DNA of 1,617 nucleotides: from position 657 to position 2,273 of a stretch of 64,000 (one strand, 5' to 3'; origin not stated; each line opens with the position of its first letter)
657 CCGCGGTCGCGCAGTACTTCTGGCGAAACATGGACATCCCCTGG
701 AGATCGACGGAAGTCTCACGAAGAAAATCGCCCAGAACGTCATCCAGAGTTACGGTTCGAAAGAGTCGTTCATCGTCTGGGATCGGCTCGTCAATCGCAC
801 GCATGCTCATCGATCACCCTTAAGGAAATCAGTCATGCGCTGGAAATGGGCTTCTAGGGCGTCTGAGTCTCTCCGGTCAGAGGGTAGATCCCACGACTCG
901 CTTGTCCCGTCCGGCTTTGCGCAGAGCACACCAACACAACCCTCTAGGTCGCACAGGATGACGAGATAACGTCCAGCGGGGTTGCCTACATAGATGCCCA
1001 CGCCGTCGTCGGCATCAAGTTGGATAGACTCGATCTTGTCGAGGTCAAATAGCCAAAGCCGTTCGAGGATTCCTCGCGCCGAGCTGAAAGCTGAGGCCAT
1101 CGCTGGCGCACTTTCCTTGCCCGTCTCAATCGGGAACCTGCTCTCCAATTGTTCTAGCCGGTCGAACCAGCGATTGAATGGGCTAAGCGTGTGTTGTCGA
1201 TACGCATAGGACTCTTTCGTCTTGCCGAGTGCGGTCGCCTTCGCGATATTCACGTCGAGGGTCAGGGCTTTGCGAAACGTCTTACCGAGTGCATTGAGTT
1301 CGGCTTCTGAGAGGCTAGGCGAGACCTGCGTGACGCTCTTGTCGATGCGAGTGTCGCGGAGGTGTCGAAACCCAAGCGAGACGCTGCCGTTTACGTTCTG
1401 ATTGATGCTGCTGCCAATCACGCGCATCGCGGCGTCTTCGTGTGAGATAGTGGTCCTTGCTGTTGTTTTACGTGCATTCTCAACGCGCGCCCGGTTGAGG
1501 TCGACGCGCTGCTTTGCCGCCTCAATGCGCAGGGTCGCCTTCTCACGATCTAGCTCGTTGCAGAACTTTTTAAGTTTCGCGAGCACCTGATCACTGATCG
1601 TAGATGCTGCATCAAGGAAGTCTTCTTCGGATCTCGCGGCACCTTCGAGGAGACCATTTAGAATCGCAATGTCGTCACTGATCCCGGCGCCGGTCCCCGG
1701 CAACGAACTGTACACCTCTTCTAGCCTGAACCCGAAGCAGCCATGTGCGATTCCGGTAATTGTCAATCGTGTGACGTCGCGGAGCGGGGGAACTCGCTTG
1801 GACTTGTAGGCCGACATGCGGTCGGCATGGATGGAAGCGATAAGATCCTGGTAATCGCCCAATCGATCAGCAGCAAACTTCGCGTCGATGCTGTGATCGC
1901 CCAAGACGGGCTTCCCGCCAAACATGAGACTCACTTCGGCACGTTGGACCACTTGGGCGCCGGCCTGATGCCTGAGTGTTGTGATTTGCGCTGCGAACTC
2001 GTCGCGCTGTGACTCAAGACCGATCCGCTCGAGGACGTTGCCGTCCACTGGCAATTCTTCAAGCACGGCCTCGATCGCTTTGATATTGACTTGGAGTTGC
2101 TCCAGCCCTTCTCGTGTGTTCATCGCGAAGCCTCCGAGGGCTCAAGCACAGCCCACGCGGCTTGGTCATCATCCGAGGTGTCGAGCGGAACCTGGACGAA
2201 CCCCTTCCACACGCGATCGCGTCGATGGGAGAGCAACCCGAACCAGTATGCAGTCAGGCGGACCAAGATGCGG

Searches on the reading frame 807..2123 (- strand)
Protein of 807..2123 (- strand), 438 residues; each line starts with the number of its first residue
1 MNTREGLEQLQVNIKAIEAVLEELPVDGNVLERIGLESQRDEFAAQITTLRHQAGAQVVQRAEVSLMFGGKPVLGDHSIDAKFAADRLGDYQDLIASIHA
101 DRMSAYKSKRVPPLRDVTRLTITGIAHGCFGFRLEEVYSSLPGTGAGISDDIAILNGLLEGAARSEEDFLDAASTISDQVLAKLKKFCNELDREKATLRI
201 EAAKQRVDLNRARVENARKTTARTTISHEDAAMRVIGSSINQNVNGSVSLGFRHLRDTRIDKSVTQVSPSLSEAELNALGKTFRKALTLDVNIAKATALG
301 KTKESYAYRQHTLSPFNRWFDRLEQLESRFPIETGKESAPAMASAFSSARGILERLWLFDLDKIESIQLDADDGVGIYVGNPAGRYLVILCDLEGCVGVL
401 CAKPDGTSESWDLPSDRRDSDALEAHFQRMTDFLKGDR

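Call 4: search_protein_families(library=pfam, proteins=[window:807-2123:-], max_evalue=1)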
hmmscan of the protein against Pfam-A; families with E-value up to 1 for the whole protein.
window:807-2123:- (438 aa): 0 families

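Call 5: search_protein_families(library=padloc, proteins=[window:807-2123:-], max_evalue=1)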
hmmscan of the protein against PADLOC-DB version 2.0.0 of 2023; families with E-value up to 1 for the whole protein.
window:807-2123:- (438 aa): 0 families

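Call 6: search_protein_families(library=ncbifam, proteins=[window:807-2123:-], max_evalue=1)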
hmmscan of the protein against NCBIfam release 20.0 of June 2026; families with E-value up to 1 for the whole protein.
window:807-2123:- (438 aa): 1 family
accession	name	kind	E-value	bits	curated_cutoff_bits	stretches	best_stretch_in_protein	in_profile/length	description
NF006380.0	PRK08621.1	equivalog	0.17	12.3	164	1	163-242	34-110/142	galactose-6-phosphate isomerase subunit LacA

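Call 8: search_protein_families(library=phrogs, proteins=[window:807-2123:-], max_evalue=1)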
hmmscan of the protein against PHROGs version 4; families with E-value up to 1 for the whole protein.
window:807-2123:- (438 aa): 1 family
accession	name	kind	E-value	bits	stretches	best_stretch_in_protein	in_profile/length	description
phrog_18731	-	unknown function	2.3e-23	84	1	27-228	24-226/300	-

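Call 9: search_solved_structures(query=window:807-2123:-, max_evalue=10)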
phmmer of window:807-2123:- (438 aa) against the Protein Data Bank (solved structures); distinct sequences matched with E-value up to 10: 1.
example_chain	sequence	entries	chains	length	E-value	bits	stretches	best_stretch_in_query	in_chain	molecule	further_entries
4v91_O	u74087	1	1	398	1.3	11.2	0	272-310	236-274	UL13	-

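Call 12: find_homologous_proteins(query=window:807-2123:-, max_evalue=0.001)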
Query window:807-2123:- (438 aa): 2 proteins with E <= 0.001 among 8000 candidates.
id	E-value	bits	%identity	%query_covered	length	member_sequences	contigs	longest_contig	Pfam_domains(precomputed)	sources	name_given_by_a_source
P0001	2.3e-285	964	100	100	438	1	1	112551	-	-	-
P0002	4.6e-19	87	36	46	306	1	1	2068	-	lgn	-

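Call 14: find_encoding_contigs(protein=window:807-2123:-, flank=10000, max_places=6)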
Protein window:807-2123:- (438 aa): 1 contig read that carries it; 1 place shown.
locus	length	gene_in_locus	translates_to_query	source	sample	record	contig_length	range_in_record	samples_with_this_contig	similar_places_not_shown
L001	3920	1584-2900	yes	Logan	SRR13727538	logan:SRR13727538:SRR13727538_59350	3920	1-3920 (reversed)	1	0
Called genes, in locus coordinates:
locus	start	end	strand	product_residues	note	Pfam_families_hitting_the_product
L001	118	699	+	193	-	-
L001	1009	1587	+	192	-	PF22014:DUF6932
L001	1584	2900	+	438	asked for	-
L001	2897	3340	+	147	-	-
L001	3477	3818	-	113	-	-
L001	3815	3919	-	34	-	?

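Call 15: find_encoding_contigs(protein=P0002, flank=10000, max_places=6)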
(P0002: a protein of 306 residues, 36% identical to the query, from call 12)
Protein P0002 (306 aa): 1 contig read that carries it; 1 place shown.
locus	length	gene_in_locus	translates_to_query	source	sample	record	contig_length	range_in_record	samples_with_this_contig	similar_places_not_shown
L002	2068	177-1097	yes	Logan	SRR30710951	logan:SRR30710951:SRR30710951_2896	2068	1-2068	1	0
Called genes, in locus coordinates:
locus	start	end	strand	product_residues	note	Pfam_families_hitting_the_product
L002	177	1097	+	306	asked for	-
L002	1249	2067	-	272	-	?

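Call 17: search_dna_similar(query=window:807-2123:-, collection=phages, mode=protein, max_evalue=0.001, max_rows=30)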
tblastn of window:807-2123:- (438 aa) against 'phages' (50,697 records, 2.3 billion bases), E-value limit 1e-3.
No match.

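Call 18: search_dna_similar(query=window:807-2123:-, collection=plasmids, mode=protein, max_evalue=0.001, max_rows=30)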
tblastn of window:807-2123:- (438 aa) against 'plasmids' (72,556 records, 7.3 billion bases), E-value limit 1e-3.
Records with a match: 4; places in all: 4; records where one place covers at least 80% of the query: 0.
Best place of each record, by identity: <60% 4.
By first word of the organism name: Bradyrhizobium 1; Ralstonia 1; Methylobacterium 1; Pseudomonas 1.
By predicted mobility (MOB-suite, as given by PLSDB): non-mobilizable 3; conjugative 1.
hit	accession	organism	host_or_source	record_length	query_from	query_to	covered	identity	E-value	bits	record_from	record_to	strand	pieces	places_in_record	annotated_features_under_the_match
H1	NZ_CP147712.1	Bradyrhizobium septentrionale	Glycine max,cell culture,Root nodule ...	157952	10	221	48%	31.8%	1e-17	94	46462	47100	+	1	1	hypothetical protein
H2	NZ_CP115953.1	Ralstonia solanacearum CFBP2957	Solanum lycopersicum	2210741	7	233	52%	27.5%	6e-13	79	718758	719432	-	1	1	none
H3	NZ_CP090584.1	Methylobacterium radiotolerans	Pure isolate,Urban soil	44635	1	221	50%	27.6%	1e-12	78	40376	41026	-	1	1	hypothetical protein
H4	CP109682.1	Pseudomonas aeruginosa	Homo sapiens,whole organism,swab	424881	62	200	32%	29.4%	2e-7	61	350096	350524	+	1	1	hypothetical protein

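Call 19: get_annotated_region(hit=H1, flank=5000)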
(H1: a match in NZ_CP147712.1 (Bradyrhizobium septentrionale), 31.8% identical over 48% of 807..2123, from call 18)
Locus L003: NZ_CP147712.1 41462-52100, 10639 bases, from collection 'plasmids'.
description: Bradyrhizobium septentrionale strain 5S5 plasmid pBs5S5b, complete sequence
organism: Bradyrhizobium septentrionale (NCBI taxid 1404411)
taxonomy: Bacteria; Pseudomonadota; Alphaproteobacteria; Hyphomicrobiales; Nitrobacteraceae; Bradyrhizobium; Bradyrhizobium septentrionale
host: -; source: Glycine max,cell culture,Root nodule from soybean plant inoculated with root zone soil from Apios americana; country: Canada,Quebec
typing (MOB-suite, as given by PLSDB): conjugative; relaxase MOBP,MOBQ; mating-pair formation MPF_T
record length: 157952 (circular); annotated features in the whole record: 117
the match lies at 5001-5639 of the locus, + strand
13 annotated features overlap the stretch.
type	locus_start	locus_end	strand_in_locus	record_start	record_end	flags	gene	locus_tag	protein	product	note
CDS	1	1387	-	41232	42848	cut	-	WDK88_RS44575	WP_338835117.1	VPA1262 family N-terminal domain-containing protein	-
CDS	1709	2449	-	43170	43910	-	-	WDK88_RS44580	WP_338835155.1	SOS response-associated peptidase family protein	GO:0006974 - DNA damage response [Evidence IEA]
CDS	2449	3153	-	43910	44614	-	-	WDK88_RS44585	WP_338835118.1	hypothetical protein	-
CDS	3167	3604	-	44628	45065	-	-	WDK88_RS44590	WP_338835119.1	hypothetical protein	-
CDS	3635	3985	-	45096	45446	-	-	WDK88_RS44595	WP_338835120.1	hypothetical protein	-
CDS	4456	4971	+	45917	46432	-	-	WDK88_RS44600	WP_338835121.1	hypothetical protein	-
CDS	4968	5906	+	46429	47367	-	-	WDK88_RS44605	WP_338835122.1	hypothetical protein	-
CDS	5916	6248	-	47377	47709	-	-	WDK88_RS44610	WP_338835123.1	DUF6527 family protein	-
CDS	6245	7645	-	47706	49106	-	-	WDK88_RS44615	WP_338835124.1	ThiF family adenylyltransferase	-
CDS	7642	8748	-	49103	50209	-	-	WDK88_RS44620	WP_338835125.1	multiubiquitin domain-containing protein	-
CDS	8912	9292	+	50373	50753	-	-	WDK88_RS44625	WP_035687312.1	helix-turn-helix domain-containing protein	-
CDS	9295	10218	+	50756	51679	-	-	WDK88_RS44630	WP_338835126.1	ImmA/IrrE family metallo-endopeptidase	-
CDS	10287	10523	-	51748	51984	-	-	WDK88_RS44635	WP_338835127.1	hypothetical protein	-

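Call 20: get_annotated_region(hit=H3, flank=5000)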
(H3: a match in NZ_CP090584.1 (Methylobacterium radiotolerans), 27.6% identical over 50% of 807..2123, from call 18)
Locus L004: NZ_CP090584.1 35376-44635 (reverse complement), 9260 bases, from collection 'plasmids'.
description: Methylobacterium radiotolerans strain NYY1 plasmid pNYY1_5, complete sequence
organism: Methylobacterium radiotolerans (NCBI taxid 31998)
taxonomy: Bacteria; Pseudomonadota; Alphaproteobacteria; Hyphomicrobiales; Methylobacteriaceae; Methylobacterium; Methylobacterium radiotolerans
host: -; source: Pure isolate,Urban soil; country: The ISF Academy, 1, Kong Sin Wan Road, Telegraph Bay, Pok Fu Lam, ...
typing (MOB-suite, as given by PLSDB): non-mobilizable
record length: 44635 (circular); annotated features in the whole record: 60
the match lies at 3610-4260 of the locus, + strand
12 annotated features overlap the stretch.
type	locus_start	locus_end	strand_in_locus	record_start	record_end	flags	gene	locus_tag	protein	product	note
CDS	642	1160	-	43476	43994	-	-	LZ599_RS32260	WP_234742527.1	hypothetical protein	-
CDS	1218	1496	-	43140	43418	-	-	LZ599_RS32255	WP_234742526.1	hypothetical protein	-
CDS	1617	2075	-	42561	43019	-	-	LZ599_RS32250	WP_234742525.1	hypothetical protein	-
CDS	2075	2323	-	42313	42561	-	-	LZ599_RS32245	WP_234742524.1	hypothetical protein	-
CDS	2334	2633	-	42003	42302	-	-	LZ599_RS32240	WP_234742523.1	hypothetical protein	-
CDS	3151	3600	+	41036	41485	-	-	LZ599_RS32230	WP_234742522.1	hypothetical protein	-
CDS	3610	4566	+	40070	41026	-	-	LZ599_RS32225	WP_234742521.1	hypothetical protein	-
CDS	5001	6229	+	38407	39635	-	-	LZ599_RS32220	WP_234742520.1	IS3 family transposase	-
CDS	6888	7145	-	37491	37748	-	-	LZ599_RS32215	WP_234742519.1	hypothetical protein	-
CDS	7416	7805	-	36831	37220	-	-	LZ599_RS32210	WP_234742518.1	heme utilization protein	-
CDS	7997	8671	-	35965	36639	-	-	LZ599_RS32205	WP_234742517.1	ferritin-like domain-containing protein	-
CDS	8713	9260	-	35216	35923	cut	-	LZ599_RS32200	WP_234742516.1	ferritin-like domain-containing protein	-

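Call 21: get_annotated_region(hit=H2, flank=5000)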
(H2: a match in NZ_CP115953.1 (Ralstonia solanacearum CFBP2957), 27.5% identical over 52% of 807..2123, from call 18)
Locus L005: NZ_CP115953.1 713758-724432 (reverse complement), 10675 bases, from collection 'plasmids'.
description: Ralstonia solanacearum CFBP2957 plasmid pmega, complete sequence
organism: Ralstonia solanacearum CFBP2957 (NCBI taxid 859656)
taxonomy: Bacteria; Pseudomonadota; Betaproteobacteria; Burkholderiales; Burkholderiaceae; Ralstonia; Ralstonia solanacearum; Ralstonia solanacearum CFBP2957
host: -; source: Solanum lycopersicum; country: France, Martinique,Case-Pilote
typing (MOB-suite, as given by PLSDB): non-mobilizable
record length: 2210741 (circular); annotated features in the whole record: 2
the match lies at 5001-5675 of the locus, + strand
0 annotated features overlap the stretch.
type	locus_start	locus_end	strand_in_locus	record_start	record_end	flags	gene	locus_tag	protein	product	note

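Call 22: get_annotated_region(hit=H4, flank=5000)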
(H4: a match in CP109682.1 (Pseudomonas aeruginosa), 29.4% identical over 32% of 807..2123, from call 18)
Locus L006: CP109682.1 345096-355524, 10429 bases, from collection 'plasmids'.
description: Pseudomonas aeruginosa strain 2017-45-169 plasmid p2017-45-169_2, complete sequence
organism: Pseudomonas aeruginosa (NCBI taxid 287)
taxonomy: Bacteria; Pseudomonadota; Gammaproteobacteria; Pseudomonadales; Pseudomonadaceae; Pseudomonas; Pseudomonas aeruginosa
host: -; source: Homo sapiens,whole organism,swab; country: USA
typing (MOB-suite, as given by PLSDB): non-mobilizable
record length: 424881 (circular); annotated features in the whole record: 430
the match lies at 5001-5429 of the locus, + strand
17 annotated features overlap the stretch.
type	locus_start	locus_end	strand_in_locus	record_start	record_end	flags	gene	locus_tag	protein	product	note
CDS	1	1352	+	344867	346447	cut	-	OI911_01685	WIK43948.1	EAL domain-containing protein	-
CDS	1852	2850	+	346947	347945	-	-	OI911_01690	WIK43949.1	site-specific integrase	-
CDS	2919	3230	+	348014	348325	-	-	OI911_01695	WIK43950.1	outer membrane protein assembly factor BamE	-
CDS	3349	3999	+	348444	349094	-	-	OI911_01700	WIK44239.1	BRCT domain-containing protein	-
CDS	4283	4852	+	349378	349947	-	-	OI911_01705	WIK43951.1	hypothetical protein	-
CDS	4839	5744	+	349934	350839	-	-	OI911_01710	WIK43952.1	hypothetical protein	-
CDS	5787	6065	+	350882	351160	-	-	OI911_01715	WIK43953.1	helix-turn-helix domain-containing protein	-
CDS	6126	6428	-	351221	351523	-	-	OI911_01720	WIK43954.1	hypothetical protein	-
CDS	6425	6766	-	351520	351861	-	-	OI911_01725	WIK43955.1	hypothetical protein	-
CDS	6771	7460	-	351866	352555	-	-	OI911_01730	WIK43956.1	hypothetical protein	-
CDS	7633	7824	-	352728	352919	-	-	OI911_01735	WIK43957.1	hypothetical protein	-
CDS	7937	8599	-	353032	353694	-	-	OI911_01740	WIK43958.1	hypothetical protein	-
CDS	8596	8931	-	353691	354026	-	-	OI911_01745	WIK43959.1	hypothetical protein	-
CDS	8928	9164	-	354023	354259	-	-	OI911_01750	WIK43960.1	Arc family DNA-binding protein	-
CDS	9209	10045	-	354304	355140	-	-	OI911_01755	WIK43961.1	prohibitin family protein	-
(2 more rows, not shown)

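Call 23: search_protein_families(library=pfam, proteins=[L003:4456-4971:+, L004:3151-3600:+, L006:4283-4852:+, L003:4968-5906:+, L004:3610-4566:+, L006:4839-5744:+, P0002], max_evalue=0.1)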
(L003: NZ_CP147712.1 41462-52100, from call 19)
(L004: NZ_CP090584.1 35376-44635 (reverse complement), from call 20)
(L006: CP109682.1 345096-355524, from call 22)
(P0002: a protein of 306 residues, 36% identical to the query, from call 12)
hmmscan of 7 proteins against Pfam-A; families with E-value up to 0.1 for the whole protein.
L003:4456-4971:+ (171 aa): 1 family
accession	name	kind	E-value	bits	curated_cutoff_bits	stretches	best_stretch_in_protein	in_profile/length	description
PF22014.2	DUF6932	-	1.3e-25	90.9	27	1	5-141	15-141/142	Family of unknown function (DUF6932)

L004:3151-3600:+ (149 aa): 1 family
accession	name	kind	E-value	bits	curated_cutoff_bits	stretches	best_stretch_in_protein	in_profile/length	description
PF22014.2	DUF6932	-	3.2e-26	92.9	27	1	2-136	19-141/142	Family of unknown function (DUF6932)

L006:4283-4852:+ (189 aa): 1 family
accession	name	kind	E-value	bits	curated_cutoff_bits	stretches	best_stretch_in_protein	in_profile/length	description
PF22014.2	DUF6932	-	9.8e-27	94.6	27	1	4-164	3-142/142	Family of unknown function (DUF6932)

L003:4968-5906:+ (312 aa): 1 family
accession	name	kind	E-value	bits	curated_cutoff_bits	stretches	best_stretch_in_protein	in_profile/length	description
PF15585.11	Imm7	-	0.052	14.3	25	0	162-208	17-65/130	Immunity protein 7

L004:3610-4566:+ (318 aa): 0 families

L006:4839-5744:+ (301 aa): 0 families

P0002 (306 aa): 1 family
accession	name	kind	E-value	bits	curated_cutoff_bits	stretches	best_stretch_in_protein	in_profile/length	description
PF13472.12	Lipase_GDSL_2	-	0.049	14.6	32.9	0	38-117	91-160/178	GDSL-like Lipase/Acylhydrolase family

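Call 24: search_protein_families(library=padloc, proteins=[L003:4456-4971:+, L004:3151-3600:+, L006:4283-4852:+, L003:4968-5906:+, L004:3610-4566:+, L006:4839-5744:+, P0002], max_evalue=0.1)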
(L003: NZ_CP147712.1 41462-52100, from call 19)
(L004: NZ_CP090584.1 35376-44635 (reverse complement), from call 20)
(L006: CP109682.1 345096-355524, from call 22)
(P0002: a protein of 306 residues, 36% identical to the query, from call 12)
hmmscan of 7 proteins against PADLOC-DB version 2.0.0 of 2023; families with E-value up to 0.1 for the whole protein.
L003:4456-4971:+ (171 aa): 2 families
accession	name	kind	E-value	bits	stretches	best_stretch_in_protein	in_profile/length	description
PDLC04744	PDC-M63A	-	6.3e-10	37.2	1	11-143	26-149/152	-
PDLC04745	PDC-M63A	-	0.0029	16.1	1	45-69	35-59/133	-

L004:3151-3600:+ (149 aa): 2 families
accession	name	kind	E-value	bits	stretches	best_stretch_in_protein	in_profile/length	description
PDLC04744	PDC-M63A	-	2.3e-12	45.2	1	4-137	26-148/152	-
PDLC04370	PDC-M05A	-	6e-05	21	1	25-103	98-178/194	-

L006:4283-4852:+ (189 aa): 3 families
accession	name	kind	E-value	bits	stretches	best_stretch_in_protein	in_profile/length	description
PDLC04744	PDC-M63A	-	3.8e-10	38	1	33-165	26-149/152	-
PDLC04745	PDC-M63A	-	1.5e-05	23.5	1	82-169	45-129/133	-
PDLC04370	PDC-M05A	-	0.041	11.7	1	56-92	100-135/194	-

L003:4968-5906:+ (312 aa): 1 family
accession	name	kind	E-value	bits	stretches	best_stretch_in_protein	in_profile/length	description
PDLC04576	PDC-M32A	-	0.00097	16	1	105-270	51-217/375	-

L004:3610-4566:+ (318 aa): 0 families

L006:4839-5744:+ (301 aa): 0 families

P0002 (306 aa): 1 family
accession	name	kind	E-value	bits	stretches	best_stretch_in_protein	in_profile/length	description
PDLC04576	PDC-M32A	-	0.00012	19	1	81-261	27-210/375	-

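Call 30: search_protein_representatives(protein=window:807-2123:-)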
Query: 438 residues. Proteins with E-value up to 0.001 (for the whole library): 608; up to 1e-10: 239; up to 1e-30: 1. The best 150 are listed.
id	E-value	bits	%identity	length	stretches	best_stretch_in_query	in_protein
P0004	5.6e-139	480.1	53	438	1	3-437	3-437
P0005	1.2e-25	106.9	28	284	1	155-420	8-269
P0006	2.4e-23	99.3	36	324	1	3-229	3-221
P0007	3.5e-22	95.4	32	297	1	8-239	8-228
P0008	3.6e-22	95.4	29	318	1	23-283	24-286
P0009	5.1e-22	94.9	33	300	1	13-254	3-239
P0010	1.5e-21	93.4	33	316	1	10-226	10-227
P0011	1.6e-21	93.2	29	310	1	10-231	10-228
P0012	1.9e-21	93.0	31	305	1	9-232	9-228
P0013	2.1e-21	92.8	32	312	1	10-283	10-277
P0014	5.9e-21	91.4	32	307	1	9-224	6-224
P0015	1.5e-20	90.1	29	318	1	12-242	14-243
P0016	6.5e-20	88.0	34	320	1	9-230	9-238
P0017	9.0e-20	87.5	32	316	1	12-276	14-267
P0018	9.7e-20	87.4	30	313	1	9-238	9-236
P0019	1.3e-19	87.0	48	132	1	340-437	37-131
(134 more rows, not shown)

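Call 35: find_homologous_proteins(query=A1, max_evalue=0.001)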
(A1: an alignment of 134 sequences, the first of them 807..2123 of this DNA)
Query A1 (134 sequences) (438 aa, profile of the alignment): 6 proteins with E <= 0.001 among 8000 candidates.
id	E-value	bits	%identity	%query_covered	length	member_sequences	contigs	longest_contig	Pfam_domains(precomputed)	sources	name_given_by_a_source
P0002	1.5e-89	319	36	46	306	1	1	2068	-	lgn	-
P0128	5.9e-77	277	28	49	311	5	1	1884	-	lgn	-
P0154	1.7e-73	266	35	44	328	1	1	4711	-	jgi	jgi:hypothetical protein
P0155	2.1e-65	239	31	39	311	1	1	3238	-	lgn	-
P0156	3.1e-65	239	35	31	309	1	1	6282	-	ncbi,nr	ncbi:MAG: hypothetical protein HQM12_22055 [SAR324 cluster bacterium]|nr:hypothetical protein [SAR32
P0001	8.1e-63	231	100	100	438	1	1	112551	-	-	-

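Call 41: find_related_loci(query=A2, collection=genome_contigs, flank=6000)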
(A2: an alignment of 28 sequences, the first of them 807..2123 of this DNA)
Query A2 (438 aa) in genome_contigs; peptide patterns used: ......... (x = any residue, [..] = any of these).
348 stretches matched a pattern; 297 encode a relative of the query (tblastn E <= 1e-3); the best 80 are kept; 80 distinct loci.
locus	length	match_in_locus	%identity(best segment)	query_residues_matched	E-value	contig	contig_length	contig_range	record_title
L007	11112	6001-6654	35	1-226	3e-26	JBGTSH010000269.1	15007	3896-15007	MAG: Polyangiaceae bacterium isolate WDNA12_bin.27.orig NODE_3000_length_15007_cov_0.725672, whole genome shotgun sequen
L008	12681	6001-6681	28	1-229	1e-23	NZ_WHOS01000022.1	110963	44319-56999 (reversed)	Azospirillum melinis strain TMCY0552 NODE_22_length_110964_cov_51.096773_1-110964, whole genome shotgun sequence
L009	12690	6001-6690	30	8-237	2e-22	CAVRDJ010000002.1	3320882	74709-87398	MAG: uncultured Acidobacteriota bacterium isolate MFD03346.bin.2.106 genome assembly, contig: contig_1715, whole genome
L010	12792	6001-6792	29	8-277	4e-22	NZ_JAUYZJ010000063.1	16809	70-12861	Methylobacterium sp. NEAU K Scaffold63, whole genome shotgun sequence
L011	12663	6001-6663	29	8-229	5e-22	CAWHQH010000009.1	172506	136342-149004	MAG: Terriglobia bacterium isolate MFD08416.bin.2.48 genome assembly, contig: contig_17698, whole genome shotgun sequenc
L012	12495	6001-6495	33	59-221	2e-21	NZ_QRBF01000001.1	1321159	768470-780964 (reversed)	Dyella psychrodurans strain 4MSK11 scaffold1, whole genome shotgun sequence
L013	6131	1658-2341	30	1-229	3e-21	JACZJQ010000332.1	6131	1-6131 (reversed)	MAG: Bryobacteraceae bacterium isolate MAG23 acidobacteriales_1_contig_1448771, whole genome shotgun sequence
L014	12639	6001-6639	32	10-221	3e-21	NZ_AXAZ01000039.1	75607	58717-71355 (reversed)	Bradyrhizobium sp. WSM1743 YU9DRAFT_scaffold_34.35_C, whole genome shotgun sequence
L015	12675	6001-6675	30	8-234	5e-21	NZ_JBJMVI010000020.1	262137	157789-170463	MAG: Sphingomonas sp. isolate H1_18_all_fractions_metab_69_65_37 k255_7677363, whole genome shotgun sequence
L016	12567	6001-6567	33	10-200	5e-21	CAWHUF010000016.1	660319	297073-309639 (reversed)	MAG: uncultured Acidobacteriota bacterium isolate MFD03066.bin.1.255 genome assembly, contig: contig_7228, whole genome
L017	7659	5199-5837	31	10-221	9e-21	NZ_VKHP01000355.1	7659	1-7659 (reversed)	Bradyrhizobium uaiense strain UFLA03-164 NODE_354_length_7659_cov_7.308550, whole genome shotgun sequence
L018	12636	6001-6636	33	8-229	2e-20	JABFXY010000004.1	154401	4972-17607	MAG: Polyangiaceae bacterium isolate Bin8.16 NODE_11_length_154401_cov_5.330715, whole genome shotgun sequence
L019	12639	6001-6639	30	8-222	2e-20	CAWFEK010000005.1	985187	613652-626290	MAG: Bryobacterales bacterium isolate MFD04463.bin.1.193 genome assembly, contig: contig_21714, whole genome shotgun seq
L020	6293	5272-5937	29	10-234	2e-20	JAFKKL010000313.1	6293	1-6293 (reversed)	MAG: Hyphomicrobiales bacterium isolate SCN18_10_11_15_R1_B_63_12 SCN18_10_11_15_R1_B_scaffold_3302, whole genome shotgu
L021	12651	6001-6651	32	10-226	2e-20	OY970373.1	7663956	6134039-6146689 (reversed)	MAG: uncultured Acidobacteriota bacterium isolate MFD09368.bin.c.1 genome assembly, chromosome: 1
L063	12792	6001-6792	28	1-252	2e-17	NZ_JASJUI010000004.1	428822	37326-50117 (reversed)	Citrobacter sp. ANG330 ANG330_contig_4, whole genome shotgun sequence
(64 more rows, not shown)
